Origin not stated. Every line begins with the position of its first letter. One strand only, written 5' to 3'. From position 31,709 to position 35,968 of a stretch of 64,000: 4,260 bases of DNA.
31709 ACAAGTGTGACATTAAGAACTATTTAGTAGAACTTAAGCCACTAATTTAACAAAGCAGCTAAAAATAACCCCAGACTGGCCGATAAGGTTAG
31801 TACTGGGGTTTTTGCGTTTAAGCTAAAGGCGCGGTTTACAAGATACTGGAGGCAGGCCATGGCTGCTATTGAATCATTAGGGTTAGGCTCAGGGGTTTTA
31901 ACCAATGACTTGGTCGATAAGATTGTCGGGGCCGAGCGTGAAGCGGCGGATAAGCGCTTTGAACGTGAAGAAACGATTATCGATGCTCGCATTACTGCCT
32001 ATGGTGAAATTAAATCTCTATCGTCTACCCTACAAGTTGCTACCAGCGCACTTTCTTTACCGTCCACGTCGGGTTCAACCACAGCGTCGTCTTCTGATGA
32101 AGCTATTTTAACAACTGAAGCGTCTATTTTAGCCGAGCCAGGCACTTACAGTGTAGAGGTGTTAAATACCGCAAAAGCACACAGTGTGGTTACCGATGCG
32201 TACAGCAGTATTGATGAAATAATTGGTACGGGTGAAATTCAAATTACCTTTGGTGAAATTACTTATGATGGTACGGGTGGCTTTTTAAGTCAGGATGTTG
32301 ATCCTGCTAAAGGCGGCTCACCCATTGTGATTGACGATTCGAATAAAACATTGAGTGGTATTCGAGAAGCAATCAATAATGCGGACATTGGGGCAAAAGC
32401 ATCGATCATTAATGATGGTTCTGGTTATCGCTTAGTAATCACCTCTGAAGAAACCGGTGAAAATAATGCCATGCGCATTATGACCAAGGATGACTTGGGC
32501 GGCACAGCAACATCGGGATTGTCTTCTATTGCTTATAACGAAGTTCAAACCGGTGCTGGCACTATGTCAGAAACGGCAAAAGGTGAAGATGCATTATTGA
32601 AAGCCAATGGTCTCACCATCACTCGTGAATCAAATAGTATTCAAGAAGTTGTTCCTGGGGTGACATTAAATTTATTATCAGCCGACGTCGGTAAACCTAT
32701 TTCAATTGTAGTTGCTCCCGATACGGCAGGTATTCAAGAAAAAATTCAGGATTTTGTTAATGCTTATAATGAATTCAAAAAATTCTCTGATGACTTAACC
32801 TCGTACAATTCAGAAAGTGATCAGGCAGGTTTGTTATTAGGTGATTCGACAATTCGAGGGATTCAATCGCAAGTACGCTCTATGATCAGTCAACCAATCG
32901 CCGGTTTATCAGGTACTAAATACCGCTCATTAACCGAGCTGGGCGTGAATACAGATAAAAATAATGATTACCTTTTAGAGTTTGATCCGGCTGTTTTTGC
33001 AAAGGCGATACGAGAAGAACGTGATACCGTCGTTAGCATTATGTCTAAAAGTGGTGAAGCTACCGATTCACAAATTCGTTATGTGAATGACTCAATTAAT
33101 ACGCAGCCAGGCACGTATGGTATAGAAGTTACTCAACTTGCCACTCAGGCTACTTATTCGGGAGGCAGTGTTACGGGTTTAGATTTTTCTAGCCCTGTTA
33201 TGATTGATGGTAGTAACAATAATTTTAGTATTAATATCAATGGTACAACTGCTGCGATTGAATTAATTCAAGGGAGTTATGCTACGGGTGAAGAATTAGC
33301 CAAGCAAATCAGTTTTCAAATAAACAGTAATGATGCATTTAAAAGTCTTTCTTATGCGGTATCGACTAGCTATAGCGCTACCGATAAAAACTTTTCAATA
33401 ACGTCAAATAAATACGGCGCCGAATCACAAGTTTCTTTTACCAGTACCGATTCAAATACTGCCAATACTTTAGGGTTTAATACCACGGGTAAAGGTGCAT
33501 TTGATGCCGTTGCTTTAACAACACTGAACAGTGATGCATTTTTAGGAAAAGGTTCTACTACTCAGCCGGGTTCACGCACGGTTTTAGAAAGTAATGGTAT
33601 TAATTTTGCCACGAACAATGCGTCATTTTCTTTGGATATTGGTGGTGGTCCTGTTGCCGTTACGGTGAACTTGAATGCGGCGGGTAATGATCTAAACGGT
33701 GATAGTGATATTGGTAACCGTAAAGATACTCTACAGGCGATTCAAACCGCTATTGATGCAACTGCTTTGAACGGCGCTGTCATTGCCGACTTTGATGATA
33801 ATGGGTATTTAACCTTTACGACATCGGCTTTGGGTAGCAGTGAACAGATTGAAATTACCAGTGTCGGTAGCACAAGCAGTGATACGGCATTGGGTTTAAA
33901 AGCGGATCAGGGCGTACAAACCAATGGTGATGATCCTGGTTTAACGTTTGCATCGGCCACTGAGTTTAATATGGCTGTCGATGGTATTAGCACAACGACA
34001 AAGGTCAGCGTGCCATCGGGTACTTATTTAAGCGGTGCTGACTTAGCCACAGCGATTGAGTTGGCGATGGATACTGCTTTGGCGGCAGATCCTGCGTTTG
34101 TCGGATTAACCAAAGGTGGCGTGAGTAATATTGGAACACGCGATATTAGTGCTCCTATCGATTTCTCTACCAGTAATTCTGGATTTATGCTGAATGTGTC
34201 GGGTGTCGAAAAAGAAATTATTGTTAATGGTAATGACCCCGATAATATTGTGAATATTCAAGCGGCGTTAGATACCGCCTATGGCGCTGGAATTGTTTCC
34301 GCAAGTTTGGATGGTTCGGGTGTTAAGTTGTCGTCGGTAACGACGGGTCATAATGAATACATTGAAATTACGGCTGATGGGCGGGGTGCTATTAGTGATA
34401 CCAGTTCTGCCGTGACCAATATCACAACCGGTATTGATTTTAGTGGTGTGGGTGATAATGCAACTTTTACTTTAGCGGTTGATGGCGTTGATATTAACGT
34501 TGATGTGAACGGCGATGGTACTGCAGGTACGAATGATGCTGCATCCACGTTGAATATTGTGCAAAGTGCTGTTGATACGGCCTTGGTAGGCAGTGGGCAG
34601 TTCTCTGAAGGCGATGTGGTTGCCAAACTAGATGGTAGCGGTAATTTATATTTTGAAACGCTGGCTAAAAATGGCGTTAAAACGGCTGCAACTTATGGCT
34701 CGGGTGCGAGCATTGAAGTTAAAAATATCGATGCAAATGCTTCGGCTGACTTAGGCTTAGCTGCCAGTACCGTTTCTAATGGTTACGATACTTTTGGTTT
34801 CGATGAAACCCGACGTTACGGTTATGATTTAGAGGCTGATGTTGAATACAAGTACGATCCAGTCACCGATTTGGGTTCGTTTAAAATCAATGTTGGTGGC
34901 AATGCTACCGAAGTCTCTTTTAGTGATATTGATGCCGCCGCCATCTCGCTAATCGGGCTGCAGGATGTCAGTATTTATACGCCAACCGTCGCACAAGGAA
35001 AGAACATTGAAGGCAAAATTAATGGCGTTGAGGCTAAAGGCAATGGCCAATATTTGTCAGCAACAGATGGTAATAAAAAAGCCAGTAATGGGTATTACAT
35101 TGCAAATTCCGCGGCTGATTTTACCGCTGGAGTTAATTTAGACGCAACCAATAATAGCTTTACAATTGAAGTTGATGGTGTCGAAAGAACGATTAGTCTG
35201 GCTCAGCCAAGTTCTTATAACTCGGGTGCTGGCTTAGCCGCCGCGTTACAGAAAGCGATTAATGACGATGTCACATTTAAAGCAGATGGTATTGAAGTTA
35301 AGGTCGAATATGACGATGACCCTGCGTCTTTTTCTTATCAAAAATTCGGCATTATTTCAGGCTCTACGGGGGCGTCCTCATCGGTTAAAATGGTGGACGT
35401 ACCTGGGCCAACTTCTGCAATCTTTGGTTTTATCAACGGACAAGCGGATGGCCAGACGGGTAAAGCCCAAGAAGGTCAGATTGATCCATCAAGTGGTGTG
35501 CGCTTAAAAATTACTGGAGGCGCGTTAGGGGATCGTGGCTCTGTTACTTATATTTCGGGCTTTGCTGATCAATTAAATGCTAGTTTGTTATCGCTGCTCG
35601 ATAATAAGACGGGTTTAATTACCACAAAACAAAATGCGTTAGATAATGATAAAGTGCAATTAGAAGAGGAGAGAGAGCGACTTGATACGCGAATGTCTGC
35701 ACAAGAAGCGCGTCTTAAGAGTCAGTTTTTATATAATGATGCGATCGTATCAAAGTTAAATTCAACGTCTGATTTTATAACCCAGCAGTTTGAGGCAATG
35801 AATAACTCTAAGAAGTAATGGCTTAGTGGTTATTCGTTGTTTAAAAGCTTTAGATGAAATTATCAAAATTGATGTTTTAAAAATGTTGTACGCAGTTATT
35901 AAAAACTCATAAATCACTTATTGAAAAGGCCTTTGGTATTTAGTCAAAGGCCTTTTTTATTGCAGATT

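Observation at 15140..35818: All four surface-exposed axial proteins (hook, HAP1, flagellin, cap) are enlarged by the same repeat module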

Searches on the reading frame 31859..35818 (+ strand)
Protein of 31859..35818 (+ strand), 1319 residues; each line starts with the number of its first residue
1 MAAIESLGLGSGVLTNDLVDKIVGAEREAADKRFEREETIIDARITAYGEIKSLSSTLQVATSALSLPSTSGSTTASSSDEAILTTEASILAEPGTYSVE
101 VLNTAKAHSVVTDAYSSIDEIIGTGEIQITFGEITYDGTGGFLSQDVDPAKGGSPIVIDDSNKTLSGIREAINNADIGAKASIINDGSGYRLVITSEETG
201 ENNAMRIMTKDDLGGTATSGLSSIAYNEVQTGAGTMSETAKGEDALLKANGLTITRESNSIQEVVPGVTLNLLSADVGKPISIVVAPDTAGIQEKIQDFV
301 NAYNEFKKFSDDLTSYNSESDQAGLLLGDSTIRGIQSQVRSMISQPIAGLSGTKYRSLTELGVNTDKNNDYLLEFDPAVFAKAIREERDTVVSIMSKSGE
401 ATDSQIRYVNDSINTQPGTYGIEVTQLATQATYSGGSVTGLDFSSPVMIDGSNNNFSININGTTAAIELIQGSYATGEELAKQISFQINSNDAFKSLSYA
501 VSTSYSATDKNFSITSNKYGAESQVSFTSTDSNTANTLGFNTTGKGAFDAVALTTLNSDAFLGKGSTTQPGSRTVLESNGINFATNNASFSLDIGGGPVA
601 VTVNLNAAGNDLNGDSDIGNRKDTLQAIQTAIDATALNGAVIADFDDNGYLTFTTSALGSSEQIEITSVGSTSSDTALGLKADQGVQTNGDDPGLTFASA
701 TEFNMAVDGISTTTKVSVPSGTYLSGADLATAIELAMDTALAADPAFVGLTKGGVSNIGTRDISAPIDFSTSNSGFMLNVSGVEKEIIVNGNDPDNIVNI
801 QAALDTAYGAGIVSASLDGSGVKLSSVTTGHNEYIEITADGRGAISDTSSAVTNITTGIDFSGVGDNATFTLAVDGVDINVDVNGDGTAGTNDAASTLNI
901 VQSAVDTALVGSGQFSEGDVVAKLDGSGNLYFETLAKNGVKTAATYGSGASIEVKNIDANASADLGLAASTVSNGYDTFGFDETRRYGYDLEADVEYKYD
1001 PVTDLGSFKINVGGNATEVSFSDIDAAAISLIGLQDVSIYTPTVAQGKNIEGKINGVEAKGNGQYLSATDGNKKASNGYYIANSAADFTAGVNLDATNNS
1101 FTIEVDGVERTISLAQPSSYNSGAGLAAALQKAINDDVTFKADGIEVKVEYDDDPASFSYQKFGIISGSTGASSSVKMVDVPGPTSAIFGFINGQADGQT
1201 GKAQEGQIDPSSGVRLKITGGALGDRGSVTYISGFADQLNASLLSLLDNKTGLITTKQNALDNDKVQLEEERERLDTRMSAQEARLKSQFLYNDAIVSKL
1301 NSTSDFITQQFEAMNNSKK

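Call 3: search_protein_families(library=pfam, proteins=[window:31859-35818:+], max_evalue=0.01)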
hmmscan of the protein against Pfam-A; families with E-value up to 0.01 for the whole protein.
window:31859-35818:+ (1319 aa): 2 families
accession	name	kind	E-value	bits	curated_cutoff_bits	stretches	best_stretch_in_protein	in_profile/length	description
PF07195.17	FliD_C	-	5.6e-41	140.9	25.4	2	242-405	1-168/236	Flagellar hook-associated protein 2 C-terminus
PF02465.23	FliD_N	-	6.9e-19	68.7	24.8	1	11-108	1-97/97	Flagellar hook-associated protein 2 N-terminus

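Call 4: search_protein_families(library=ncbifam, proteins=[window:31859-35818:+], max_evalue=0.01)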
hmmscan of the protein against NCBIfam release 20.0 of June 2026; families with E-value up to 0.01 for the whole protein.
window:31859-35818:+ (1319 aa): 6 families
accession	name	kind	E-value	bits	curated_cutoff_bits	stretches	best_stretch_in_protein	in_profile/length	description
NF005955.1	PRK08032.1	equivalog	8.3e-69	232.8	387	2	1-401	1-385/465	flagellar filament capping protein FliD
NF006435.1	PRK08724.1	equivalog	1.7e-35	122.9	580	2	5-211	4-192/672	flagellar filament capping protein FliD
NF005188.0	PRK06664.1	equivalog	2e-32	112.3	469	2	228-391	376-562/661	flagellar hook-associated protein FliD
NF009400.1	PRK12765.1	equivalog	1.2e-31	109.9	448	2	4-403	6-404/596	flagellar filament capping protein FliD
NF006282.1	PRK08453.1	equivalog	1.5e-23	83.2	500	2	163-398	357-586/673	flagellar filament capping protein FliD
NF005833.0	PRK07737.1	equivalog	1.9e-22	80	444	2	8-306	7-287/501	flagellar hook-associated protein 2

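Call 37: predict_structure(alignment_id=A2)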
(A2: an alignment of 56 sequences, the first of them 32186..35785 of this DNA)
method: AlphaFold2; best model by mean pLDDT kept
length: 1200 residues; sequences in the alignment: 56
mean_pLDDT: 84.5   pTM: 0.60
mean pLDDT of the five models: 84.5, 82.2, 79.9, 77.9, 76.9
residues with pLDDT >= 90: 454; 70-90: 654; 50-70: 44; < 50: 48
segments of 3 or more residues with pLDDT < 50: 132-178
pLDDT, mean of each block of 10 residues (from residue 1): 73 84 82 81 81 79 79 66 77 84 82 85 71 37 37 39 38 44 84 89 79 71 81 86 84 89 89 82 80 81 73 91 91 84 90 94 86 90 84 89 91 93 89 91 85 82 90 89 93 93 89 95 94 92 90 90 91 89 81 94 94 89 95 89 89 87 87 88 91 93 92 91 86 87 87 90 90 91 86 94 88 88 85 66 91 91 88 85 92 87 91 92 91 90 91 90 87 90 87 94 87 90 94 92 85 94 93 90 90 85 86 84 84 79 76 82 83 78 75 65
secondary structure, 60 per line:
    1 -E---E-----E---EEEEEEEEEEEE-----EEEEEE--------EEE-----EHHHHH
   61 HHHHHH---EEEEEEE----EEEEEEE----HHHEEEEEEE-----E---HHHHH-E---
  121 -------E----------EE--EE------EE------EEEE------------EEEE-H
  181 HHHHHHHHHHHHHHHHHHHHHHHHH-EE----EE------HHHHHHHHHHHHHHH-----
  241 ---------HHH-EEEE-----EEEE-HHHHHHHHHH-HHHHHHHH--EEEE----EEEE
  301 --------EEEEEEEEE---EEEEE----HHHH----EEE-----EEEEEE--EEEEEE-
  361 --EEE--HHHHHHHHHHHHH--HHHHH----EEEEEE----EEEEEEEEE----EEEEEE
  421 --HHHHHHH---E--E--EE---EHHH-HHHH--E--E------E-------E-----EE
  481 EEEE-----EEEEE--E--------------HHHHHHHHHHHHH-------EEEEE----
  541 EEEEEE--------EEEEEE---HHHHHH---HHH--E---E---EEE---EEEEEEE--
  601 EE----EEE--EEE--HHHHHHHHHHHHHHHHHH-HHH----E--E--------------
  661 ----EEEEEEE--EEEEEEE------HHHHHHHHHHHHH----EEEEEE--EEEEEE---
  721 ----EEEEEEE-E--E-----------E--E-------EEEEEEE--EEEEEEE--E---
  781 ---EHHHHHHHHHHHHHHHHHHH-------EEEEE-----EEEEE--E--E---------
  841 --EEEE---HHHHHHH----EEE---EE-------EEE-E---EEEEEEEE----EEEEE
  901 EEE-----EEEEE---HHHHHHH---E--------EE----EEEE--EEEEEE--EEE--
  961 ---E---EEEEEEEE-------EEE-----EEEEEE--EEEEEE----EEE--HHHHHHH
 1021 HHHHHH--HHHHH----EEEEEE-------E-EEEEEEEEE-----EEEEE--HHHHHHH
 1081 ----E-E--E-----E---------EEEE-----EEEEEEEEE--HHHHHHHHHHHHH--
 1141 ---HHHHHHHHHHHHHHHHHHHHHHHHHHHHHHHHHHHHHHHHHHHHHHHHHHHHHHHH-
elements in order (helices of 4 or more, strands of 3 or more residues): E16-27 E33-38 E47-49 H56-66 E70-76 E81-87 E95-101 H111-115 E159-162 E175-178 H180-205 H221-235 E254-257 E263-266 H268-277 H279-286 E289-292 E297-300 E309-317 E321-325 H330-333 E338-340 E346-351 E354-359 E363-365 H368-380 H383-387 E392-397 E402-410 E415-420 H423-429 H449-452 E479-484 E490-494 H512-524 E532-536 E541-546 E555-560 H564-569 E586-588 E592-598 E607-609 E612-614 H617-634 E665-671 E674-680 H687-699 E704-709 E712-717 E725-731 E759-765 E768-774 H785-803 E811-815 E821-825 E843-846 H850-856 E861-863 E876-878 E884-891 E896-903 E909-913 H917-923 E942-945 E948-953 E956-958 E968-975 E983-985 E991-996 E999-1004 E1009-1011 H1014-1026 H1029-1033 E1038-1043 E1053-1061 E1067-1071 H1074-1080 E1106-1109 E1115-1123 H1126-1138 H1144-1199
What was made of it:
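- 31859..35818 (+): fliD, filament cap, 1319 aa. The insert (~aa 441-1199) splits the FliD_C Pfam domain at profile position ~168. AF2 model pLDDT 84.5 (call 37).
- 33935..34114 (+): FliD module M3 (aa 693-752), class B half module (bb-a only). AF2 secondary structure (call 37).
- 34805..35146 (+): FliD domain X (aa 983-1096). It is beta-rich and is not a class-A, B or C module. AF2 (call 37).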

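Call 42: fold_search(model_id=the predicted structure, library=pdb)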
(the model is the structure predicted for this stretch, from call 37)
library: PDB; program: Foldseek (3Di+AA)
matches with E <= 10: 235; with E <= 0.001: 30
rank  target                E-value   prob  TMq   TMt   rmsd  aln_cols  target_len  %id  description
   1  5h5v_C                1.1e-11  1.00  0.09  0.27  15.1       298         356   32  Crystal structure of the flagellar cap protein FliD D1-D2-D3 domains from Escherichia coli (released 2017-02-22)
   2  5h5v_A                2.3e-11  1.00  0.09  0.27  15.1       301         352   30  Crystal structure of the flagellar cap protein FliD D1-D2-D3 domains from Escherichia coli (released 2017-02-22)
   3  5h5v_B                1.2e-10  1.00  0.09  0.28  14.8       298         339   29  Crystal structure of the flagellar cap protein FliD D1-D2-D3 domains from Escherichia coli (released 2017-02-22)
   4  9gsx_X                1.8e-10  1.00  0.13  0.20  23.6       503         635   18  Campylobacter hook-filament junction-cap complex (released 2025-04-09)
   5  9gsx_Y                3.0e-10  1.00  0.13  0.21  23.1       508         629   19  Campylobacter hook-filament junction-cap complex (released 2025-04-09)
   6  5h5v_D                3.3e-10  1.00  0.09  0.28  14.7       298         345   29  Crystal structure of the flagellar cap protein FliD D1-D2-D3 domains from Escherichia coli (released 2017-02-22)
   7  9gnz_U                5.9e-10  1.00  0.09  0.22  15.8       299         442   26  Salmonella cap-filament complex (released 2025-04-09)
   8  5h5v_F                1.2e-09  1.00  0.09  0.29  15.1       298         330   29  Crystal structure of the flagellar cap protein FliD D1-D2-D3 domains from Escherichia coli (released 2017-02-22)
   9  9gnz_S                3.5e-09  1.00  0.09  0.20  16.0       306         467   25  Salmonella cap-filament complex (released 2025-04-09)
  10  9gsx_Z                3.6e-09  1.00  0.12  0.19  23.5       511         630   19  Campylobacter hook-filament junction-cap complex (released 2025-04-09)
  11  9m6h_A                5.5e-09  1.00  0.10  0.23  15.6       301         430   26  structure of FliD-FliC at a 10:10 stoichiometry (released 2025-07-16)
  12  9u4r_AE               9.3e-09  1.00  0.10  0.24  15.5       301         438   24  Structure of the intial complex in filament assembly at 3.23 angstroms resolution, conformation 2. (released 2026-03-25)
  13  9m6i_A                1.3e-08  1.00  0.10  0.28  15.5       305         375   24  structure of the FliD cap (released 2025-12-03)
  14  9m67_A                1.3e-08  1.00  0.10  0.24  15.6       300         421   26  the flagellar filament cap FliD in complex with FliC (released 2025-12-03)
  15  9u4r_AC               1.3e-08  1.00  0.09  0.21  17.9       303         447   26  Structure of the intial complex in filament assembly at 3.23 angstroms resolution, conformation 2. (released 2026-03-25)
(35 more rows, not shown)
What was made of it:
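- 31859..35818 (+): Foldseek hits FliD cores (call 42).
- On FliD filament cap: The core fold matches FliD structures (call 42).
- Closest known: Enlarged axial proteins of Campylobacter and Helicobacter. Same: The FliD model aligns over ~500 columns with C. jejuni and H. pylori FliD (call 42).
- Tried and rejected: The FliD search mostly returned FliD cores (call 42).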

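Call 88: fold_search(model_id=the predicted structure, library=viral)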
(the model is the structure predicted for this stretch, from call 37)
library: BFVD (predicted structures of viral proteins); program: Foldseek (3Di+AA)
matches with E <= 10: 372; with E <= 0.001: 26
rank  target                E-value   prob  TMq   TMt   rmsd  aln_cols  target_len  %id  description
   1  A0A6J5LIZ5            1.2e-11  1.00  0.08  0.09  30.2       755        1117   11  Tail sheath protein [uncultured Caudovirales phage]
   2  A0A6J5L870            1.6e-09  1.00  0.09  0.11  33.2       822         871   11  Uncharacterized protein [uncultured Caudovirales phage]
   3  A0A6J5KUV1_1          2.2e-09  0.98  0.08  0.08  38.3      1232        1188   10  Baseplate protein J-like [uncultured Caudovirales phage]
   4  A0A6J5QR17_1          2.3e-08  0.77  0.06  0.08  37.2       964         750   12  Uncharacterized protein [uncultured Caudovirales phage]
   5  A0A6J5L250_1          5.3e-08  0.99  0.09  0.11  36.3      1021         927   10  Baseplate protein J-like [uncultured Caudovirales phage]
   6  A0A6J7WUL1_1          7.7e-08  1.00  0.10  0.09  36.9       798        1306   10  Baseplate protein J-like [uncultured Caudovirales phage]
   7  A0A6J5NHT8            1.7e-07  1.00  0.08  0.12  33.4       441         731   14  Uncharacterized protein [uncultured Caudovirales phage]
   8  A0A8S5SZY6            1.4e-06  0.99  0.07  0.08  30.7       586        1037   10  Tail sheath protein [Myoviridae sp. ctWb16]
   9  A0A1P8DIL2            1.8e-06  0.96  0.08  0.10  33.8       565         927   14  (no name in the UniProt tables at hand)
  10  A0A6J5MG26            3.3e-06  0.89  0.07  0.15  30.5       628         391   10  Uncharacterized protein [uncultured Caudovirales phage]
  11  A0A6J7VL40            7.1e-06  0.51  0.06  0.10  52.3       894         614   11  Uncharacterized protein [uncultured Caudovirales phage]
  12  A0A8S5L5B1            8.3e-06  0.47  0.08  0.09  44.1      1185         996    8  Putative penton capsid protein [MELD virus sp.]
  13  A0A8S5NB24            1.4e-05  1.00  0.08  0.15  33.0       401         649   16  Sheath tube [Myoviridae sp. ctT3B27]
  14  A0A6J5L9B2            1.4e-05  0.41  0.08  0.07  44.3      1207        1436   10  Baseplate protein J-like [uncultured Caudovirales phage]
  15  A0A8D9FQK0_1          3.2e-05  0.30  0.07  0.09  38.0       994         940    9  PE-PGRS family protein PE_PGRS18 [uncultured marine phage]
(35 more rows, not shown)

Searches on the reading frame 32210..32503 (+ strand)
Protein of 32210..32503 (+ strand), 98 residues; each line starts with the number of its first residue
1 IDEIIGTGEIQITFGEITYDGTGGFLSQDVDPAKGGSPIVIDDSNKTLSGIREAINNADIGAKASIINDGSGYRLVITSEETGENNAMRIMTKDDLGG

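Call 44: search_protein_families(library=pfam, proteins=[window:32210-32503:+], max_evalue=10)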
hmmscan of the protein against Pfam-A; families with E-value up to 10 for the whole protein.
window:32210-32503:+ (98 aa): 1 family
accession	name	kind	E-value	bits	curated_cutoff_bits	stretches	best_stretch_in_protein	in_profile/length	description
PF07196.18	Flagellin_IN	-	0.00049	20.7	22.7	1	43-80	18-54/55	Flagellin hook IN motif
